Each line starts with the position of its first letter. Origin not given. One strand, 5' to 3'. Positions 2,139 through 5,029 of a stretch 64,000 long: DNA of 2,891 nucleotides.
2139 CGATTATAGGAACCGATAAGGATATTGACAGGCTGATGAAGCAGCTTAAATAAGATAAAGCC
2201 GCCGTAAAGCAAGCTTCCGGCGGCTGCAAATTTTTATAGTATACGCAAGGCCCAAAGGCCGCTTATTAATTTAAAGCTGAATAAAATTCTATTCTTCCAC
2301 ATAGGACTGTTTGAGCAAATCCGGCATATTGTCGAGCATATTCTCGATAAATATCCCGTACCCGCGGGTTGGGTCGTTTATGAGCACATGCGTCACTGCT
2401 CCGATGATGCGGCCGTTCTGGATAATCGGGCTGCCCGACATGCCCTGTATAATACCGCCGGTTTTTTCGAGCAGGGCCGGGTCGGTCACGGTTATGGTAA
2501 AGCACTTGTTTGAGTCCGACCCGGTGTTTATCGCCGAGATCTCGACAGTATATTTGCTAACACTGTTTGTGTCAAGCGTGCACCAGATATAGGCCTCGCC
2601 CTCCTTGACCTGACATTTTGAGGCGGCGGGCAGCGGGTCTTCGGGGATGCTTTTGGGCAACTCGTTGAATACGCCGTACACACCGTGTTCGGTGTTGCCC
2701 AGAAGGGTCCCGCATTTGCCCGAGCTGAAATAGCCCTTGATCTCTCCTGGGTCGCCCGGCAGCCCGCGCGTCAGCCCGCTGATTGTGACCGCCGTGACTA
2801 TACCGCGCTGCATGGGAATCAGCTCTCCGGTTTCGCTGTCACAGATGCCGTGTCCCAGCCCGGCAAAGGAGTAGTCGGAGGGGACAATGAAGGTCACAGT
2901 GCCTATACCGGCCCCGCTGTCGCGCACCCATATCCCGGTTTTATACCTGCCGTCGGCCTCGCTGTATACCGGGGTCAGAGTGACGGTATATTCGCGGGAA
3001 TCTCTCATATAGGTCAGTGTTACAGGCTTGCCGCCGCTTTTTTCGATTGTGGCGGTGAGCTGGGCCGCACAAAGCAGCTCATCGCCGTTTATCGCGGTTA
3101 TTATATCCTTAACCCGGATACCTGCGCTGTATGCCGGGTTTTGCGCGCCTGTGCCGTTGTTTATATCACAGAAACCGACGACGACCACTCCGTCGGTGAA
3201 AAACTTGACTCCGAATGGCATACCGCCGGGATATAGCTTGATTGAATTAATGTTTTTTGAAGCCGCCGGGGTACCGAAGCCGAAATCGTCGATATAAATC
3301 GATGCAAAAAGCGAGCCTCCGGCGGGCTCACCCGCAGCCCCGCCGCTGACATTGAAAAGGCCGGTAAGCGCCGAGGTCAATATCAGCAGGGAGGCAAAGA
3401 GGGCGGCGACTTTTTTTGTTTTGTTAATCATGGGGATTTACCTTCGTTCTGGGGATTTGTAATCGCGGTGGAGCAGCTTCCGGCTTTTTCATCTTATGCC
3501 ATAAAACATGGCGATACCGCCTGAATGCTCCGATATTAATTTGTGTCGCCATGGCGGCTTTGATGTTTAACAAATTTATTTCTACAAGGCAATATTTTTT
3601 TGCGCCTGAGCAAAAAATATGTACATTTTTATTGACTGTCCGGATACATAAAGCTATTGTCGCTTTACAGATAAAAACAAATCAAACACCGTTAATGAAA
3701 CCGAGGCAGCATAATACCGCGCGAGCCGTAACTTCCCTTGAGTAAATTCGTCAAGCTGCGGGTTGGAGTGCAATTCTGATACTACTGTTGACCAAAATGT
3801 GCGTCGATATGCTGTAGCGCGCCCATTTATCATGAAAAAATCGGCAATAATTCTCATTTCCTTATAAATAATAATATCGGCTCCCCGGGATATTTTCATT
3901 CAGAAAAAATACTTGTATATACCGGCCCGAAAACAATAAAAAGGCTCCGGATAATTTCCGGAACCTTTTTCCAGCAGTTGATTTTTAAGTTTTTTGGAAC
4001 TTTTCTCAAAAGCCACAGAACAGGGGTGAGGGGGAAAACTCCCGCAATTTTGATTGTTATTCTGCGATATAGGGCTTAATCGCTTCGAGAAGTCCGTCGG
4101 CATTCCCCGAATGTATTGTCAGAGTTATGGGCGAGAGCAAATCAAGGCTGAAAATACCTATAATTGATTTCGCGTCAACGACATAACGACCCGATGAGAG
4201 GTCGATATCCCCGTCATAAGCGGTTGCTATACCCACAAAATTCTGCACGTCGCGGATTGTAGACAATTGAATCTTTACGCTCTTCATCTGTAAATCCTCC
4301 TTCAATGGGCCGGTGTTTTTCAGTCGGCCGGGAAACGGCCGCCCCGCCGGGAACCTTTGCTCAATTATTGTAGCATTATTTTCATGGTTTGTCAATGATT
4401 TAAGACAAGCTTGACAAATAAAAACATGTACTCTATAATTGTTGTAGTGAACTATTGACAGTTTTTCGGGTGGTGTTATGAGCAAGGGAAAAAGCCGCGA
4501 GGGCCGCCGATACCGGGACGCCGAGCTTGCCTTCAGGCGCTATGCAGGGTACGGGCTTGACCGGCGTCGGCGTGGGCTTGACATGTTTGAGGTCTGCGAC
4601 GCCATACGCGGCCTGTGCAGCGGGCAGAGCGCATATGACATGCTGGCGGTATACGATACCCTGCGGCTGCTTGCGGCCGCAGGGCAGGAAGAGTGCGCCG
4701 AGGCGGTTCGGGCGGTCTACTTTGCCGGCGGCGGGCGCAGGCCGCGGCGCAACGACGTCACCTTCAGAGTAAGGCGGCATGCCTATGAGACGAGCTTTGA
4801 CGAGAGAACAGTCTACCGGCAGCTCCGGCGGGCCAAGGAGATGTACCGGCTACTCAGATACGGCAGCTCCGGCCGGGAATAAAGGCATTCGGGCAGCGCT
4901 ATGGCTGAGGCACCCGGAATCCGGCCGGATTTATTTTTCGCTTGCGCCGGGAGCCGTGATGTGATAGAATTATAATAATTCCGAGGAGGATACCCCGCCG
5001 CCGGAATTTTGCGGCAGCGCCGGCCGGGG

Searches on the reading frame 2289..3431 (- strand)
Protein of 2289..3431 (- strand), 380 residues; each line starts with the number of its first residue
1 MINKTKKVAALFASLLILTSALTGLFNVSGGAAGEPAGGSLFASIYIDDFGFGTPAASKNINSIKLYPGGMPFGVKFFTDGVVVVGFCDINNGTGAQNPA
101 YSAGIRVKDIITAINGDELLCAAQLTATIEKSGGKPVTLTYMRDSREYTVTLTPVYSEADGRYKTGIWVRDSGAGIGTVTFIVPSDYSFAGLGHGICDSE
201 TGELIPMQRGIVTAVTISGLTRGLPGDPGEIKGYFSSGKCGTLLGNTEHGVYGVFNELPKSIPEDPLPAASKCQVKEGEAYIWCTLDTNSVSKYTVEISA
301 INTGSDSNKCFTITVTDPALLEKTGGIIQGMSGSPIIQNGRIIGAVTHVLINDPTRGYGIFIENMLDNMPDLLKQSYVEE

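Call 19: search_protein_families(library=pfam, proteins=[window:2289-3431:-], max_evalue=1)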
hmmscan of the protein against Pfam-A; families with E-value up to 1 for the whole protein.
window:2289-3431:- (380 aa): 8 families
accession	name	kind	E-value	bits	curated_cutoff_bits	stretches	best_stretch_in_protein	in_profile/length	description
PF05580.18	Peptidase_S55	-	8.8e-77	258.3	25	1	162-366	2-210/210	SpoIVB peptidase S55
PF13180.12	PDZ_2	-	1e-06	29.4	27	1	96-152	21-78/80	PDZ domain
PF17820.7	PDZ_6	-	0.00022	21.4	27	1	99-140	10-51/54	PDZ domain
PF00595.29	PDZ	-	0.008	17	23.2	1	99-141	37-80/81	PDZ domain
PF06688.16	DUF1187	-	0.043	14.6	20.7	1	124-145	2-23/61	Protein of unknown function (DUF1187)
PF14685.13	PDZ_Tricorn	-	0.044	14.2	25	1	99-146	32-82/88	Tricorn protease PDZ domain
PF23920.1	DUF7259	-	0.091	13.1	27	1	312-347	22-57/77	Domain of unknown function (DUF7259)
PF07523.18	Big_3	-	0.17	12.6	21.2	0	128-151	44-67/68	Bacterial Ig-like domain (group 3)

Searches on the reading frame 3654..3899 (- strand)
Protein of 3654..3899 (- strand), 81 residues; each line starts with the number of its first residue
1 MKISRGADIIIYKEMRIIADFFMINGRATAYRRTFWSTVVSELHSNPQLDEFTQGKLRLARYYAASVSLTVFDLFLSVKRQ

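Call 19: search_protein_families(library=pfam, proteins=[window:3654-3899:-], max_evalue=1)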
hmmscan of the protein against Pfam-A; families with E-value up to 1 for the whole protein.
window:3654-3899:- (81 aa): 2 families
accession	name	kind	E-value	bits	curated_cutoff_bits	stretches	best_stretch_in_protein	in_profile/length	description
PF13282.11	DUF4070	-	0.01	16.3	22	1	10-49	78-117/144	Domain of unknown function (DUF4070)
PF12806.12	Acyl-CoA_dh_C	-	0.047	14.3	30.3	1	48-68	83-103/124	Acetyl-CoA dehydrogenase C-terminal like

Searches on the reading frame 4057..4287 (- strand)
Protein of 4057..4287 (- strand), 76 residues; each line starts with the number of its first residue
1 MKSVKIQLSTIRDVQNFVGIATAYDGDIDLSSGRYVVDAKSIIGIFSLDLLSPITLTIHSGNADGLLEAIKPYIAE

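Call 19: search_protein_families(library=pfam, proteins=[window:4057-4287:-], max_evalue=1)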
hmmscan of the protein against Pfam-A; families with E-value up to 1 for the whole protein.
window:4057-4287:- (76 aa): 1 family
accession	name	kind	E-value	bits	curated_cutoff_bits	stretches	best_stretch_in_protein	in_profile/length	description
PF00381.24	PTS-HPr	-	3.8e-05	24.1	23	1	12-74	16-79/81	PTS HPr component phosphorylation site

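Call 28: search_protein_families(library=ncbifam, proteins=[window:4057-4287:-], max_evalue=1)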
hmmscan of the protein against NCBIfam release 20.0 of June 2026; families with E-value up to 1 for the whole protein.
window:4057-4287:- (76 aa): 4 families
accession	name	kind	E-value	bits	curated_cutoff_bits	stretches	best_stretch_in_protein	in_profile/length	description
NF010354.0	PRK13782.1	equivalog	1.5e-05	24.9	123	1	5-75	7-82/85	HPr family phosphocarrier protein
NF010352.0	PRK13780.1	equivalog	0.00083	19.2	110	1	16-64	21-69/88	phosphocarrier protein HPr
TIGR01003.1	PTS_HPr_family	subfamily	0.0044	17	47.9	1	16-72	21-79/82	HPr family phosphocarrier protein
NF041319.1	PTS-HPr_Halo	equivalog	0.015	15.8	140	1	12-63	16-72/87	phosphocarrier protein HPr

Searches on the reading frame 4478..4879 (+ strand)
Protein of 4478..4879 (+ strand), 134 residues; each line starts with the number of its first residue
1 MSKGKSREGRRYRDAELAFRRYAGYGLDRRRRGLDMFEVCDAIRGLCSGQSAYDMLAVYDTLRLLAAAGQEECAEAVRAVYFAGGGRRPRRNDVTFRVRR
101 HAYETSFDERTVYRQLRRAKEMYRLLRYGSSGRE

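Call 19: search_protein_families(library=pfam, proteins=[window:4478-4879:+], max_evalue=1)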
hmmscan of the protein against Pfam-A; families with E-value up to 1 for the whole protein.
window:4478-4879:+ (134 aa): 3 families
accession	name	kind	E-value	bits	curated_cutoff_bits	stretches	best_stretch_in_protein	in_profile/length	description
PF05168.19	HEPN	-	0.016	15.8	22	1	72-130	33-91/117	HEPN domain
PF01928.26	CYTH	-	0.031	14.6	23.2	1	61-101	17-59/179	CYTH domain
PF08708.16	PriCT_1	-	0.1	12.7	21.1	1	90-118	12-40/67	Primase C terminal 1 (PriCT-1)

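Call 28: search_protein_families(library=ncbifam, proteins=[window:4478-4879:+], max_evalue=1)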
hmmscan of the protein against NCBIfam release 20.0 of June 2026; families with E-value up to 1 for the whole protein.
window:4478-4879:+ (134 aa): 0 families

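Call 29: search_protein_families(library=phrogs, proteins=[window:4478-4879:+], max_evalue=1)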
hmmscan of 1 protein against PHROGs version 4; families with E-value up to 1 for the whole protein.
window:4478-4879:+ (134 aa): 1 family
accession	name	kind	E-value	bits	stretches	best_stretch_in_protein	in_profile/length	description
phrog_31049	-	unknown function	0.028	15.6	1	54-123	71-141/149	-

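Call 45: search_solved_structures(query=A4, max_evalue=10, show_alignments=3)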
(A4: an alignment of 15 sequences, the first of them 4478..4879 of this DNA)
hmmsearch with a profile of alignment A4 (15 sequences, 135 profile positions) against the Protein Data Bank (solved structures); distinct sequences matched with E-value up to 10: 2.
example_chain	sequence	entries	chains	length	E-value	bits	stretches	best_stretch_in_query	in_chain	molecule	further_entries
1qmg_A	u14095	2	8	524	0.45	13.8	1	18-61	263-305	ACETOHYDROXY-ACID ISOMEROREDUCTASE | ACETOHYDROXY ACID ISOMEROREDUCTASE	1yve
3fr7_A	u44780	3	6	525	1.7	12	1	17-61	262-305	Putative ketol-acid reductoisomerase (Os05g0573700 protein) | Ketol-acid reductoisomerase, chloroplastic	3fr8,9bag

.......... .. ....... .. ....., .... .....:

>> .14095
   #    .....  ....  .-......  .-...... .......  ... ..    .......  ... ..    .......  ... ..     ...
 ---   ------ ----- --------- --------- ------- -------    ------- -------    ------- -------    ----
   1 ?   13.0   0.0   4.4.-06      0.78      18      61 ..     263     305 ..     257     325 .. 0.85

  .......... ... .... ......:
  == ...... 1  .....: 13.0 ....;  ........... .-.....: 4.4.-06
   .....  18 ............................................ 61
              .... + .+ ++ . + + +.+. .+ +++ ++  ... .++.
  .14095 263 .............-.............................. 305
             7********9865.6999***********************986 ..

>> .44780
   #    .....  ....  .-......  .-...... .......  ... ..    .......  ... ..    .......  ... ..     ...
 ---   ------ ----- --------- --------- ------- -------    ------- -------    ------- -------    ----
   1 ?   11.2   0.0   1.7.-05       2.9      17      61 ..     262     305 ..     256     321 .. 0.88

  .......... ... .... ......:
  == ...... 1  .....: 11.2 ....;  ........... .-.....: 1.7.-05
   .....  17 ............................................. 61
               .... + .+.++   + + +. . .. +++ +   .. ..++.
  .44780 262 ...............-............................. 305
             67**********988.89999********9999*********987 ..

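Call 46: search_protein_families(library=pfam, alignment_id=A4, max_evalue=1)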
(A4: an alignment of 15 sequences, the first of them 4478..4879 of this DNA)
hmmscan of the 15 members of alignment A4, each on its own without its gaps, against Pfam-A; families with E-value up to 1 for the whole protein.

A. member 1, window:4478-4879:+ (134 aa): 3 families
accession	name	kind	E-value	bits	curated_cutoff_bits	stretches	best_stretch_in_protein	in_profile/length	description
PF05168.19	HEPN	-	0.016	15.8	22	1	72-130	33-91/117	HEPN domain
PF01928.26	CYTH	-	0.031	14.6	23.2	1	61-101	17-59/179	CYTH domain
PF08708.16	PriCT_1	-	0.1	12.7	21.1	1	90-118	12-40/67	Primase C terminal 1 (PriCT-1)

B. families by the number of members that match (of 15 scanned): 13 families
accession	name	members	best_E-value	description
PF01928.26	CYTH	4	0.0035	CYTH domain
PF08279.18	HTH_11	3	0.01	HTH domain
PF13730.12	HTH_36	3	0.016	Helix-turn-helix domain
PF05168.19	HEPN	2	0.016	HEPN domain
PF08708.16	PriCT_1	2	0.1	Primase C terminal 1 (PriCT-1)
PF21476.4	PF0610-like_N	1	0.0088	PF0610-like, N-terminal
PF13551.12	HTH_29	1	0.023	Winged helix-turn helix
PF10905.13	DUF2695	1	0.056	Protein of unknown function (DUF2695)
PF21790.3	OGG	1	0.057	Putative 8-oxoguanine DNA glycosylase OGG-like protein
PF21553.2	Formyl_trans_C_2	1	0.061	Methionyl-tRNA formyltransferase, C-terminal domain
PF17041.10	SasG_E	1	0.075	E domain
PF06029.17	AlkA_N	1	0.098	AlkA N-terminal domain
PF13384.12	HTH_23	1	0.11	Homeodomain-like domain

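Call 55: find_homologous_proteins(query=A4, max_evalue=0.001)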
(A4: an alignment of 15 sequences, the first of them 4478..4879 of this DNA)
Query A4 (15 sequences) (134 aa, profile of the alignment): 254 proteins with E <= 0.001 among 8000 candidates; the best 120 are listed.
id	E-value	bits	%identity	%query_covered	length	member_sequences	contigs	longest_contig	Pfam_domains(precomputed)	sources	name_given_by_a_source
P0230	8.9e-55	202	59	85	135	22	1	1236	-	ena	-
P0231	9.1e-55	202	65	96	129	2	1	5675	-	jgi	jgi:hypothetical protein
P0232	1.3e-54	202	64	86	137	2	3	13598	-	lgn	-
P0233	2.4e-54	201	61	82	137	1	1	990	-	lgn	-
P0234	4.0e-54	200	64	81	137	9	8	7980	-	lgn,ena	-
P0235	2.1e-53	198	62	85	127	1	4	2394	-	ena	-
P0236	4.0e-53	197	59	85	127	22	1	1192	-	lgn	-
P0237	4.3e-53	197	98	100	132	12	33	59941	-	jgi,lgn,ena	jgi:hypothetical protein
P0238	4.5e-53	197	70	88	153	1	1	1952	-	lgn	-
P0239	5.0e-53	197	60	85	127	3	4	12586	-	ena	-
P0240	1.5e-52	195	84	99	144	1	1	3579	-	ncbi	-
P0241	2.5e-52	194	66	91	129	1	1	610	-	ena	-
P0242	2.8e-52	194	64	94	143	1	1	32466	-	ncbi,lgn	-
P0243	3.4e-52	194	84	97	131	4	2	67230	-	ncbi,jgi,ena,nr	ncbi:MAG: hypothetical protein GX057_03160 [Clostridiales bacterium]|nr:hypothetical protein [Clostr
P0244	8.0e-52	193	59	87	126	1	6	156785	-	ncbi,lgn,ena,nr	ncbi:MAG: hypothetical protein IJY27_02160 [Clostridia bacterium]|nr:hypothetical protein [Clostridi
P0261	2.5e-46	175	41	93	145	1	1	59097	-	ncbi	-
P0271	9.2e-46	173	46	82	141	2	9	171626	-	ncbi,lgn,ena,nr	ncbi:MAG: hypothetical protein IJD70_09595 [Clostridia bacterium]|nr:hypothetical protein [Clostridi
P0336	3.0e-42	162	49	82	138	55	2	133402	-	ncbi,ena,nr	ncbi:MAG: hypothetical protein IJF21_02855 [Clostridia bacterium]|nr:hypothetical protein [Clostridi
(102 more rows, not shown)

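Call 56: find_encoding_contigs(protein=P0271, flank=7000, max_places=1)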
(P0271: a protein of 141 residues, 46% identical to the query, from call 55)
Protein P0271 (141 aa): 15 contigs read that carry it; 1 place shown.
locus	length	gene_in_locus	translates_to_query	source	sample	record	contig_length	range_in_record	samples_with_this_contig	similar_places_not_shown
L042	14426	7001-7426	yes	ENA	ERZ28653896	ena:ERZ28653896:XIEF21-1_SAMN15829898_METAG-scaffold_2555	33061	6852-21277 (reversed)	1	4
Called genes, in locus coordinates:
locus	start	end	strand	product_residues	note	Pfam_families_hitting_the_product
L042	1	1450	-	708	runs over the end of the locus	PF00204:DNA_gyraseB, PF01751:Toprim, PF00986:DNA_gyraseB_C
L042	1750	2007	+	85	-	PF00381:PTS-HPr (weak)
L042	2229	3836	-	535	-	-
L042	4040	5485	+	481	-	PF03062:MBOAT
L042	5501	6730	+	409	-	PF16822:ALGX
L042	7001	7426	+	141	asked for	-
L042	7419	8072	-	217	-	PF02254:TrkA_N, PF03807:F420_oxidored (weak), PF02080:TrkA_C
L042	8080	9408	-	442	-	PF02386:TrkH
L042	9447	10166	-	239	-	PF01261:AP_endonuc_2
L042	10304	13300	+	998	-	PF07690:MFS_1, PF00703:Glyco_hydro_2 (weak), PF02836:Glyco_hydro_2_C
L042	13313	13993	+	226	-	PF01987:AIM24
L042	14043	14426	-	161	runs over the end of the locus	PF08909:DUF1854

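Call 57: find_encoding_contigs(protein=P0336, flank=7000, max_places=1)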
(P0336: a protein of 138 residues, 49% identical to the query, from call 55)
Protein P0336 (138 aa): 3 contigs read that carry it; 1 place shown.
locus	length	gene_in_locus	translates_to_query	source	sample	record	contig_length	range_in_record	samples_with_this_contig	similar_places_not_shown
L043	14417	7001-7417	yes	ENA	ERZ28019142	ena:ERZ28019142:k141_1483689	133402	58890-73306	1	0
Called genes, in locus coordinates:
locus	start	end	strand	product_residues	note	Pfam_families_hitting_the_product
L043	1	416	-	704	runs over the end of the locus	PF00204:DNA_gyraseB, PF01751:Toprim, PF00986:DNA_gyraseB_C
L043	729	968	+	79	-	PF00381:PTS-HPr (weak)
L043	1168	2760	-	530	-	-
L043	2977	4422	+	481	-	PF03062:MBOAT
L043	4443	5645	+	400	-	PF16822:ALGX (weak)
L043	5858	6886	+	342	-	PF01381:HTH_3, PF12844:HTH_19, PF13560:HTH_31 (weak)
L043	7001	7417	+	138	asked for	-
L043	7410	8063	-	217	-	PF02254:TrkA_N, PF03807:F420_oxidored (weak), PF02080:TrkA_C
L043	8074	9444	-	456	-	PF02386:TrkH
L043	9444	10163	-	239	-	PF01261:AP_endonuc_2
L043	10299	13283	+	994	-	PF07690:MFS_1, PF02837:Glyco_hydro_2_N (faint), PF22666:Glyco_hydro_2_N2 (weak), PF00703:Glyco_hydro_2 (weak), PF02836:Glyco_hydro_2_C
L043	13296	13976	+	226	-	PF01987:AIM24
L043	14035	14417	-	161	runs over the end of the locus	PF08909:DUF1854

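Call 58: find_encoding_contigs(protein=P0261, flank=7000, max_places=1)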
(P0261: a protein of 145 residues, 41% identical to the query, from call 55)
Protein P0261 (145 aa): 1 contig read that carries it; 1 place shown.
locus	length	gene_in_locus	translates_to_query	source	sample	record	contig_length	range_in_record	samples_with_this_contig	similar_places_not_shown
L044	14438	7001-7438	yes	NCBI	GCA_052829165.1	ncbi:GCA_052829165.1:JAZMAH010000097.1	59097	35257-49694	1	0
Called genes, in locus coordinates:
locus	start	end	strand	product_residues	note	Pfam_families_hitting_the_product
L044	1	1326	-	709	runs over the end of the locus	PF00204:DNA_gyraseB, PF01751:Toprim, PF00986:DNA_gyraseB_C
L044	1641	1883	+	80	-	PF00381:PTS-HPr (weak)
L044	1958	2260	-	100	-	PF24725:DUF7677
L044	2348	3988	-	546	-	PF07581:Glug (faint)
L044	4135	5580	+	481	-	PF03062:MBOAT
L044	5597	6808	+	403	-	PF16822:ALGX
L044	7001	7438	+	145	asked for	-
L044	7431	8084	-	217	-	PF02254:TrkA_N, PF03807:F420_oxidored (weak), PF02080:TrkA_C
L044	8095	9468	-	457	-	PF02386:TrkH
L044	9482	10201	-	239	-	PF01261:AP_endonuc_2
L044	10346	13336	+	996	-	PF07690:MFS_1, PF02837:Glyco_hydro_2_N (weak), PF22666:Glyco_hydro_2_N2, PF00703:Glyco_hydro_2, PF02836:Glyco_hydro_2_C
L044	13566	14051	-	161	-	PF08909:DUF1854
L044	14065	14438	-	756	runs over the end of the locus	PF00664:ABC_membrane, PF00005:ABC_tran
